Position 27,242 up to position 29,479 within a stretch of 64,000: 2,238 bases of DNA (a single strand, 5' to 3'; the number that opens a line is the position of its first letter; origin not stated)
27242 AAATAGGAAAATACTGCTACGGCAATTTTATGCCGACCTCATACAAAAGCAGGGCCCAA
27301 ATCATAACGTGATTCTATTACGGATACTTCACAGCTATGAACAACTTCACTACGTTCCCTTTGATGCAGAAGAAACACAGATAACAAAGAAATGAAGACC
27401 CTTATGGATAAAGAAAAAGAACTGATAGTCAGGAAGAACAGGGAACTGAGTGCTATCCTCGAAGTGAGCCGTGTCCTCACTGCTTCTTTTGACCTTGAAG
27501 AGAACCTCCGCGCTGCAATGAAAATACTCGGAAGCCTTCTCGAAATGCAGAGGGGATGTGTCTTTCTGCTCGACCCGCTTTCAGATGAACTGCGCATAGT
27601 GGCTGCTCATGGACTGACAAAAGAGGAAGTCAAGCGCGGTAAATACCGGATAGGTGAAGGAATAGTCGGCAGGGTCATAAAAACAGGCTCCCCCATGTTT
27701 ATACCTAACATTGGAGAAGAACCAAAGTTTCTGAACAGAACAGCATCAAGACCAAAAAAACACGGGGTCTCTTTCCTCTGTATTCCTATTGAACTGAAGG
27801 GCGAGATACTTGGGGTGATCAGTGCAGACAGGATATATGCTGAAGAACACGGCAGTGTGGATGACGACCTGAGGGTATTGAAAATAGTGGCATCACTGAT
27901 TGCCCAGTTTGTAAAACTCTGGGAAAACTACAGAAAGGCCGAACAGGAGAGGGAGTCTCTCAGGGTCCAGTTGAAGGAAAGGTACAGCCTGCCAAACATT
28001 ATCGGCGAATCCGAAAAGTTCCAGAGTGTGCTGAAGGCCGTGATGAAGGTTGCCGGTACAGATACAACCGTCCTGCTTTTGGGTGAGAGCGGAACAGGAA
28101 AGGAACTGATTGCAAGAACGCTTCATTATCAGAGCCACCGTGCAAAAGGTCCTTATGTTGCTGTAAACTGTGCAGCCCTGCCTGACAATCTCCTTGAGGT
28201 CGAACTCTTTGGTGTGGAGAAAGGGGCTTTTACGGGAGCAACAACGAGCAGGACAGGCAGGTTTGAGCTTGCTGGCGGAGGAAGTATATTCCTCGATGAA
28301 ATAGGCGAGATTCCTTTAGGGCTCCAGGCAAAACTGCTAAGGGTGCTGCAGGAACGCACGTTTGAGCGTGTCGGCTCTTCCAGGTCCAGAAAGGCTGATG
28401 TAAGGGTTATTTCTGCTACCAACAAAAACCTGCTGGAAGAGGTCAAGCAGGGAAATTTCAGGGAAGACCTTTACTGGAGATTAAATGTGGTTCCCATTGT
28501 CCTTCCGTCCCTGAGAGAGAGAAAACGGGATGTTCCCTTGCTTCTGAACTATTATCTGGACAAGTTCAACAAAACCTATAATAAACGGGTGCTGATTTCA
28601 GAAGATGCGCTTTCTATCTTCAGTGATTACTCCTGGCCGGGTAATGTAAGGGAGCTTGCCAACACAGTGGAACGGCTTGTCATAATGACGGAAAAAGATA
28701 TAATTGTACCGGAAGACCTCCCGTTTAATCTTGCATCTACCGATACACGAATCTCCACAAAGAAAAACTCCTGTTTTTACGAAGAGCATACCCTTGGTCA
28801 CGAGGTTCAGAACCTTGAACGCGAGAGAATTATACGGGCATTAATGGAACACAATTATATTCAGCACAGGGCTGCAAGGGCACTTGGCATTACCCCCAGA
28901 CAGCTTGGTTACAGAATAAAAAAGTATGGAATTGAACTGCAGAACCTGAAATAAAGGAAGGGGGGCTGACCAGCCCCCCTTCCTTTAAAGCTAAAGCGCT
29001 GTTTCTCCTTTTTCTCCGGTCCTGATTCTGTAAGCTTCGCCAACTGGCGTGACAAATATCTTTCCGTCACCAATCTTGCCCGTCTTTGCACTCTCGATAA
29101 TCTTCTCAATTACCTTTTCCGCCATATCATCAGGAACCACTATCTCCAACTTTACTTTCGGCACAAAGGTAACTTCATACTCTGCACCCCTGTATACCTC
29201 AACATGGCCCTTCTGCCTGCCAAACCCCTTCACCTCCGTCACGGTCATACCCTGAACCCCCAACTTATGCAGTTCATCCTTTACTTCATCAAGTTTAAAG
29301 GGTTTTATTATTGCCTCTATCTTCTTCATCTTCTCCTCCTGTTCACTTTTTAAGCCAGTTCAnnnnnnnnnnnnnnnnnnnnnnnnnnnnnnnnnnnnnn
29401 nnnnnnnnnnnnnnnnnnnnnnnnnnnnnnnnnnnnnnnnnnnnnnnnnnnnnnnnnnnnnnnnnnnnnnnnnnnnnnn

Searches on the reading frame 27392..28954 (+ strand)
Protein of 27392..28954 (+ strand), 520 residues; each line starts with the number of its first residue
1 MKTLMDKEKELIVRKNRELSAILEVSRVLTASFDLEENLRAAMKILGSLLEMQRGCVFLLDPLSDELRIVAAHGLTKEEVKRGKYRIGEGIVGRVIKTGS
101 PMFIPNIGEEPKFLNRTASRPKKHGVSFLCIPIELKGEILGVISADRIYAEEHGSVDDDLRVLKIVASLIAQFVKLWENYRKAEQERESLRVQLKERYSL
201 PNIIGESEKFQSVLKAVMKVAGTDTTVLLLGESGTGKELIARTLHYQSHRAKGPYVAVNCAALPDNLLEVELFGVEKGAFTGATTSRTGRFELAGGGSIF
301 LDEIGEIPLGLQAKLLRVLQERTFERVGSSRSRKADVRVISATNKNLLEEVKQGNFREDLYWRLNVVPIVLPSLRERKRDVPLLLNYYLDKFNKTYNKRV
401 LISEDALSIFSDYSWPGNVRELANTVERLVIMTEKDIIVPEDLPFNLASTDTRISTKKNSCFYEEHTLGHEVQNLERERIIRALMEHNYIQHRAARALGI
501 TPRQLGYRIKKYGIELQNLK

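Call 10: search_protein_families(library=pfam, proteins=[window:27392-28954:+])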
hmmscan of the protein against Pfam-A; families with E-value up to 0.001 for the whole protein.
window:27392-28954:+ (520 aa): 8 families
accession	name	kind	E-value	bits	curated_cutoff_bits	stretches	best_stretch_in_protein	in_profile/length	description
PF00158.32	Sigma54_activat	-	5.5e-71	238.1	20.2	1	203-369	1-167/168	Sigma-54 interaction domain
PF25601.1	AAA_lid_14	-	7.6e-26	90.2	27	1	375-454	1-81/87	AAA+ ATPase lid domain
PF01590.32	GAF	-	1e-17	65.4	22.4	1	34-172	1-131/133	GAF domain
PF14532.12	Sigma54_activ_2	-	3.1e-17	63.5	25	1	204-374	1-138/138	Sigma-54 interaction domain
PF13185.12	GAF_2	-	7e-14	52.6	28.6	1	34-173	3-134/136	GAF domain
PF02954.25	HTH_8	-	1.4e-11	44.3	22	1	474-512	4-42/42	Bacterial regulatory protein, Fis family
PF13492.12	GAF_3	-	1.2e-10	42.4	27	1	34-173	1-126/129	GAF domain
PF07728.20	AAA_5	-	4.1e-07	30.5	22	1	227-347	2-125/139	AAA domain (dynein-related subfamily)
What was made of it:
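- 27392..28954 (+): Candidate binding protein: a GAF - sigma54 AAA+ (GAFTGA) - HTH_8 activator of the NifA family. Pfam call 10.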

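Call 11: find_related_loci(query=window:27392-28954:+, collection=genome_contigs, flank=10000)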
Query window:27392-28954:+ (520 aa) in genome_contigs; peptide patterns used: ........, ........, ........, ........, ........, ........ (x = any residue, [..] = any of these).
600 stretches matched a pattern (row limit reached: there are more); 598 encode a relative of the query (tblastn E <= 1e-3); the best 80 are kept; 80 distinct loci.
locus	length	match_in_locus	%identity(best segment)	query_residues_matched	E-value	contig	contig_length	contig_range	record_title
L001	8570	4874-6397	69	11-519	0e+0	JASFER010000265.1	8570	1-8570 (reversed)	MAG: Desulfobacteraceae bacterium isolate D0606M12metaG_Bin_670 D0606M12metaG_FD_scaffold_2421_c1, whole genome shotgun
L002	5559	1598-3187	46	2-515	5e-145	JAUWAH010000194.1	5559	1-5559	MAG: Desulfobulbus sp. isolate CSMAG_1289 CSMAG_1289_k141_1979_length_5559_cov_4.9838, whole genome shotgun sequence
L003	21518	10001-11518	44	12-515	1e-139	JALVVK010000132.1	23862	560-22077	MAG: Deltaproteobacteria bacterium isolate M10_metabat1_scaf2bin.021 M10_NODE_815_length_23862_cov_9.916621, whole genom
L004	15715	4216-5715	46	18-520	2e-139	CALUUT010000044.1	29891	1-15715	MAG: uncultured Desulfovibrionaceae bacterium isolate E02__bin324 genome assembly, contig: E02__k127_4425771, whole geno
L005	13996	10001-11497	47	18-515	2e-139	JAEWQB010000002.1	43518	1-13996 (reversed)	MAG: Proteobacteria bacterium isolate OH_SBrB_124 k127_395138, whole genome shotgun sequence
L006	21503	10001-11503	46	18-515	1e-138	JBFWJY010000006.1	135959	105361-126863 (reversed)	MAG: Desulfomicrobium sp. isolate CA_2019_NHSR_3 NODE_351_length_135959_cov_37.406679_NHSR, whole genome shotgun sequenc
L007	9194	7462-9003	44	15-512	6e-138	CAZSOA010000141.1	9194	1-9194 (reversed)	MAG TPA_asm: uncultured Desulfofustis sp. isolate binchicken_co168_49 genome assembly, contig: NODE_12332_length_9194_co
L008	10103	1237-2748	44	16-520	1e-136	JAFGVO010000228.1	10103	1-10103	MAG: Deltaproteobacteria bacterium isolate ZodW_Metabat.174 k87_11269848, whole genome shotgun sequence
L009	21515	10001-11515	46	18-515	2e-143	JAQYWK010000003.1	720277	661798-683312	MAG: Desulfovibrio sp. isolate Glu_egg_str_bin110 NODE_3_length_720277_cov_4.975944, whole genome shotgun sequence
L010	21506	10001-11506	45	17-520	7e-127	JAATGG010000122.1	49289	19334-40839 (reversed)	MAG: Acidobacteriales bacterium isolate bin_312 k141_4608375, whole genome shotgun sequence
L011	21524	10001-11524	44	12-520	8e-126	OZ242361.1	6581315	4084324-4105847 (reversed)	MAG: Candidatus Latescibacterota bacterium isolate c7d3165a-3b70-4ca6-a93c-9a173e2068a1 genome assembly, chromosome: 1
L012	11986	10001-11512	43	18-519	1e-124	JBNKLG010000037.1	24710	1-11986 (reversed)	MAG: Sedimenticolaceae bacterium isolate H1H2.bin.20.strict NODE_37_length_24710_cov_5.151261, whole genome shotgun sequ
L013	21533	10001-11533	43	17-514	3e-123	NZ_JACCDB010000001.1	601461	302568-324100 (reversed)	Tepidicella baoligensis strain B18-50 Scaffold1, whole genome shotgun sequence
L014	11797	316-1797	42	18-512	3e-123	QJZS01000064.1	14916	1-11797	MAG: Spirochaetales bacterium isolate SZUA-352 scaffold_12105, whole genome shotgun sequence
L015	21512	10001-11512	44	10-514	1e-122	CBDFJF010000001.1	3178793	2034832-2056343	MAG: Candidatus Latescibacterota bacterium isolate 2442682d-f16a-428c-a5e0-e062f027b5fd genome assembly, contig: contig_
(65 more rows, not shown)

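Call 16: search_protein_families(library=pfam, proteins=[L001:1209-2663:+, L001:2654-3352:+, L001:3525-4388:+, L001:6927-7751:+, L001:7754-8185:+, L001:8182-8562:+, L001:346-1038:+])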
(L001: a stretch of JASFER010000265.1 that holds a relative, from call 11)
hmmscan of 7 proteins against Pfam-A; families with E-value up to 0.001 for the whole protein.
L001:1209-2663:+ (484 aa): 3 families
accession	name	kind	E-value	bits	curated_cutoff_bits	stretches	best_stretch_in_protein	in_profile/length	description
PF21478.3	GcvP2_C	-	6.9e-28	97.4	27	1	354-454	2-104/122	Glycine dehydrogenase, C-terminal domain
PF00266.25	Aminotran_5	-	3.7e-08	33.2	21.5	1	155-282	79-207/371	Aminotransferase class-V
PF01212.27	Beta_elim_lyase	-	0.00028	20.8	27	1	121-283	35-207/288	Beta-eliminating lyase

L001:2654-3352:+ (232 aa): 2 families
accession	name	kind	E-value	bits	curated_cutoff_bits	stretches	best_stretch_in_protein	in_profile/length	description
PF21948.1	LplA-B_cat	-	1.3e-38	133.5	27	1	20-211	2-198/200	Lipoyl protein ligase A/B catalytic domain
PF03099.24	BPL_LplA_LipB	-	0.00059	20.2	21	0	69-171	19-133/133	Biotin/lipoate A/B protein ligase family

L001:3525-4388:+ (287 aa): 2 families
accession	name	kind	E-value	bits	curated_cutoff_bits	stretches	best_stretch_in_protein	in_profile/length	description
PF04055.27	Radical_SAM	-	2e-17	64.3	29.5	1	57-218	2-165/166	Radical SAM superfamily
PF16881.10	LIAS_N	-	6.5e-09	36.6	27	1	7-41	62-96/96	N-terminal domain of lipoyl synthase of Radical_SAM family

L001:6927-7751:+ (274 aa): 6 families
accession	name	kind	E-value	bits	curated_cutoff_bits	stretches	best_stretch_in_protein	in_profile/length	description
PF00142.24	Fer4_NifH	-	1.3e-126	422.1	25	1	2-272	1-270/271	4Fe-4S iron sulfur cluster binding proteins, NifH/frxC family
PF01656.29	CbiA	-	4.1e-11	43.4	25.4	1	5-225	3-124/125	CobQ/CobB/MinD/ParA nucleotide binding domain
PF13614.12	AAA_31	-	8.4e-09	36.1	27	1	3-60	3-63/177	AAA domain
PF10609.15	ParA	-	4.7e-07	29.9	27.1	1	7-246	10-245/246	NUBPL iron-transfer P-loop NTPase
PF02374.21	ArsA_ATPase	-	2.1e-06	27.6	24.3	1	1-39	1-39/305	Anion-transporting ATPase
PF03308.22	MeaB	-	0.00012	21.6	23.1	1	3-44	35-76/273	Methylmalonyl Co-A mutase-associated GTPase MeaB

L001:7754-8185:+ (143 aa): 1 family
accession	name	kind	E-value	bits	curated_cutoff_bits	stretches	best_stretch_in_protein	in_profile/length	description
PF00543.27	P-II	-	8.5e-23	81.1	25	1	26-128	1-100/102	Nitrogen regulatory protein P-II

L001:8182-8562:+ (126 aa): 1 family
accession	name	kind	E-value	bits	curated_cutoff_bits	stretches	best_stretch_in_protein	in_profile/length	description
PF00543.27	P-II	-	2.2e-21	76.5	25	1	1-117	1-102/102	Nitrogen regulatory protein P-II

L001:346-1038:+ (230 aa): 0 families

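Call 70: search_protein_families(library=ncbifam, proteins=[window:27392-28954:+])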
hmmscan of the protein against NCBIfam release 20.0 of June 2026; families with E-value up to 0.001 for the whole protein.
window:27392-28954:+ (520 aa): 28 families (the best 25 are shown)
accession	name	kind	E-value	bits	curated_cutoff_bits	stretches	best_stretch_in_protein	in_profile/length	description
TIGR01817.1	nifA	equivalog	3.7e-159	530.9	528.85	1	17-518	2-533/534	nif-specific transcriptional activator NifA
NF008469.0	PRK11361.1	equivalog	5.3e-113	378.1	714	1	181-515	123-457/461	acetoacetate metabolism transcriptional regulator AtoC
NF041552.1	TF_PrdR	equivalog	7.2e-110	368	795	1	126-513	211-577/577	sigma-54 dependent transcriptional regulator PrdR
NF003451.0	PRK05022.1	equivalog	7.9e-107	358.1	476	1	29-514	16-510/512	nitric oxide reductase transcriptional regulator NorR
NF038308.1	RNA_repair_RtcR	equivalog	1.4e-99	334.3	650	1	180-515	159-519/530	RNA repair transcriptional activator RtcR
TIGR01818.1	ntrC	equivalog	1.1e-97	327.7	558.6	1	175-473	108-404/463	nitrogen regulation protein NR(I)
TIGR02915.1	PEP_resp_reg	equivalog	2.8e-97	326.4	502.6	1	182-514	119-444/445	PEP-CTERM-box response regulator transcription factor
NF041906.1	V4R_TF_MobR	exception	2.5e-94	316.7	999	1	189-512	220-544/544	phenol degradation transcriptional regulator MobR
NF011958.0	PRK15429.1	equivalog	5.7e-91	306.1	830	1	7-519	175-691/692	formate hydrogenlyase transcriptional activator FlhA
NF050807.1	TransRegFlbDCaul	equivalog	3.6e-89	299.7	750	1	203-513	120-439/454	sigma-54-dependent transcriptional regulator FlbD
TIGR02974.1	phageshock_pspF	equivalog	4.2e-86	289.2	443.55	1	203-437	1-237/336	phage shock protein operon transcriptional activator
TIGR02329.1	propionate_PrpR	equivalog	1.1e-83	281.7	499.2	1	180-509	191-524/526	propionate catabolism operon regulatory protein PrpR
NF049963.1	RespRegFlgRCampy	domain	1.1e-83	281.5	750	1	201-513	134-428/429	fla regulon two-component system response regulator FlgR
NF007689.0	PRK10365.1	equivalog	3.4e-82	276.6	760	1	202-505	140-435/441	sigma-54-dependent response regulator transcription factor ZraR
NF041946.1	LuxO_transreg_Vib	equivalog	1.1e-79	268.5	800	1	182-467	114-403/463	quorum-sensing sigma-54 dependent transcriptional regulator LuxO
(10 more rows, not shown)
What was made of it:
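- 27392..28954 (+): TIGR01817 scores 530.9 against a cutoff of 528.85 (call 70).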

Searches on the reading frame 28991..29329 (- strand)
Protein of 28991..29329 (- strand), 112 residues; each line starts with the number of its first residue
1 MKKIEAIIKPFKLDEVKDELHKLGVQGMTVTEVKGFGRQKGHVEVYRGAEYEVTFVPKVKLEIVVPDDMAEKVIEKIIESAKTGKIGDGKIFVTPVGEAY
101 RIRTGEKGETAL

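Call 10: search_protein_families(library=pfam, proteins=[window:28991-29329:-])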
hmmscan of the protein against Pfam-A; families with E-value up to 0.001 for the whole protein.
window:28991-29329:- (112 aa): 1 family
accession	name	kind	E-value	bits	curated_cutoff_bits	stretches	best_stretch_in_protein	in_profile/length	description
PF00543.27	P-II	-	1.7e-35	121.8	25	1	1-106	1-102/102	Nitrogen regulatory protein P-II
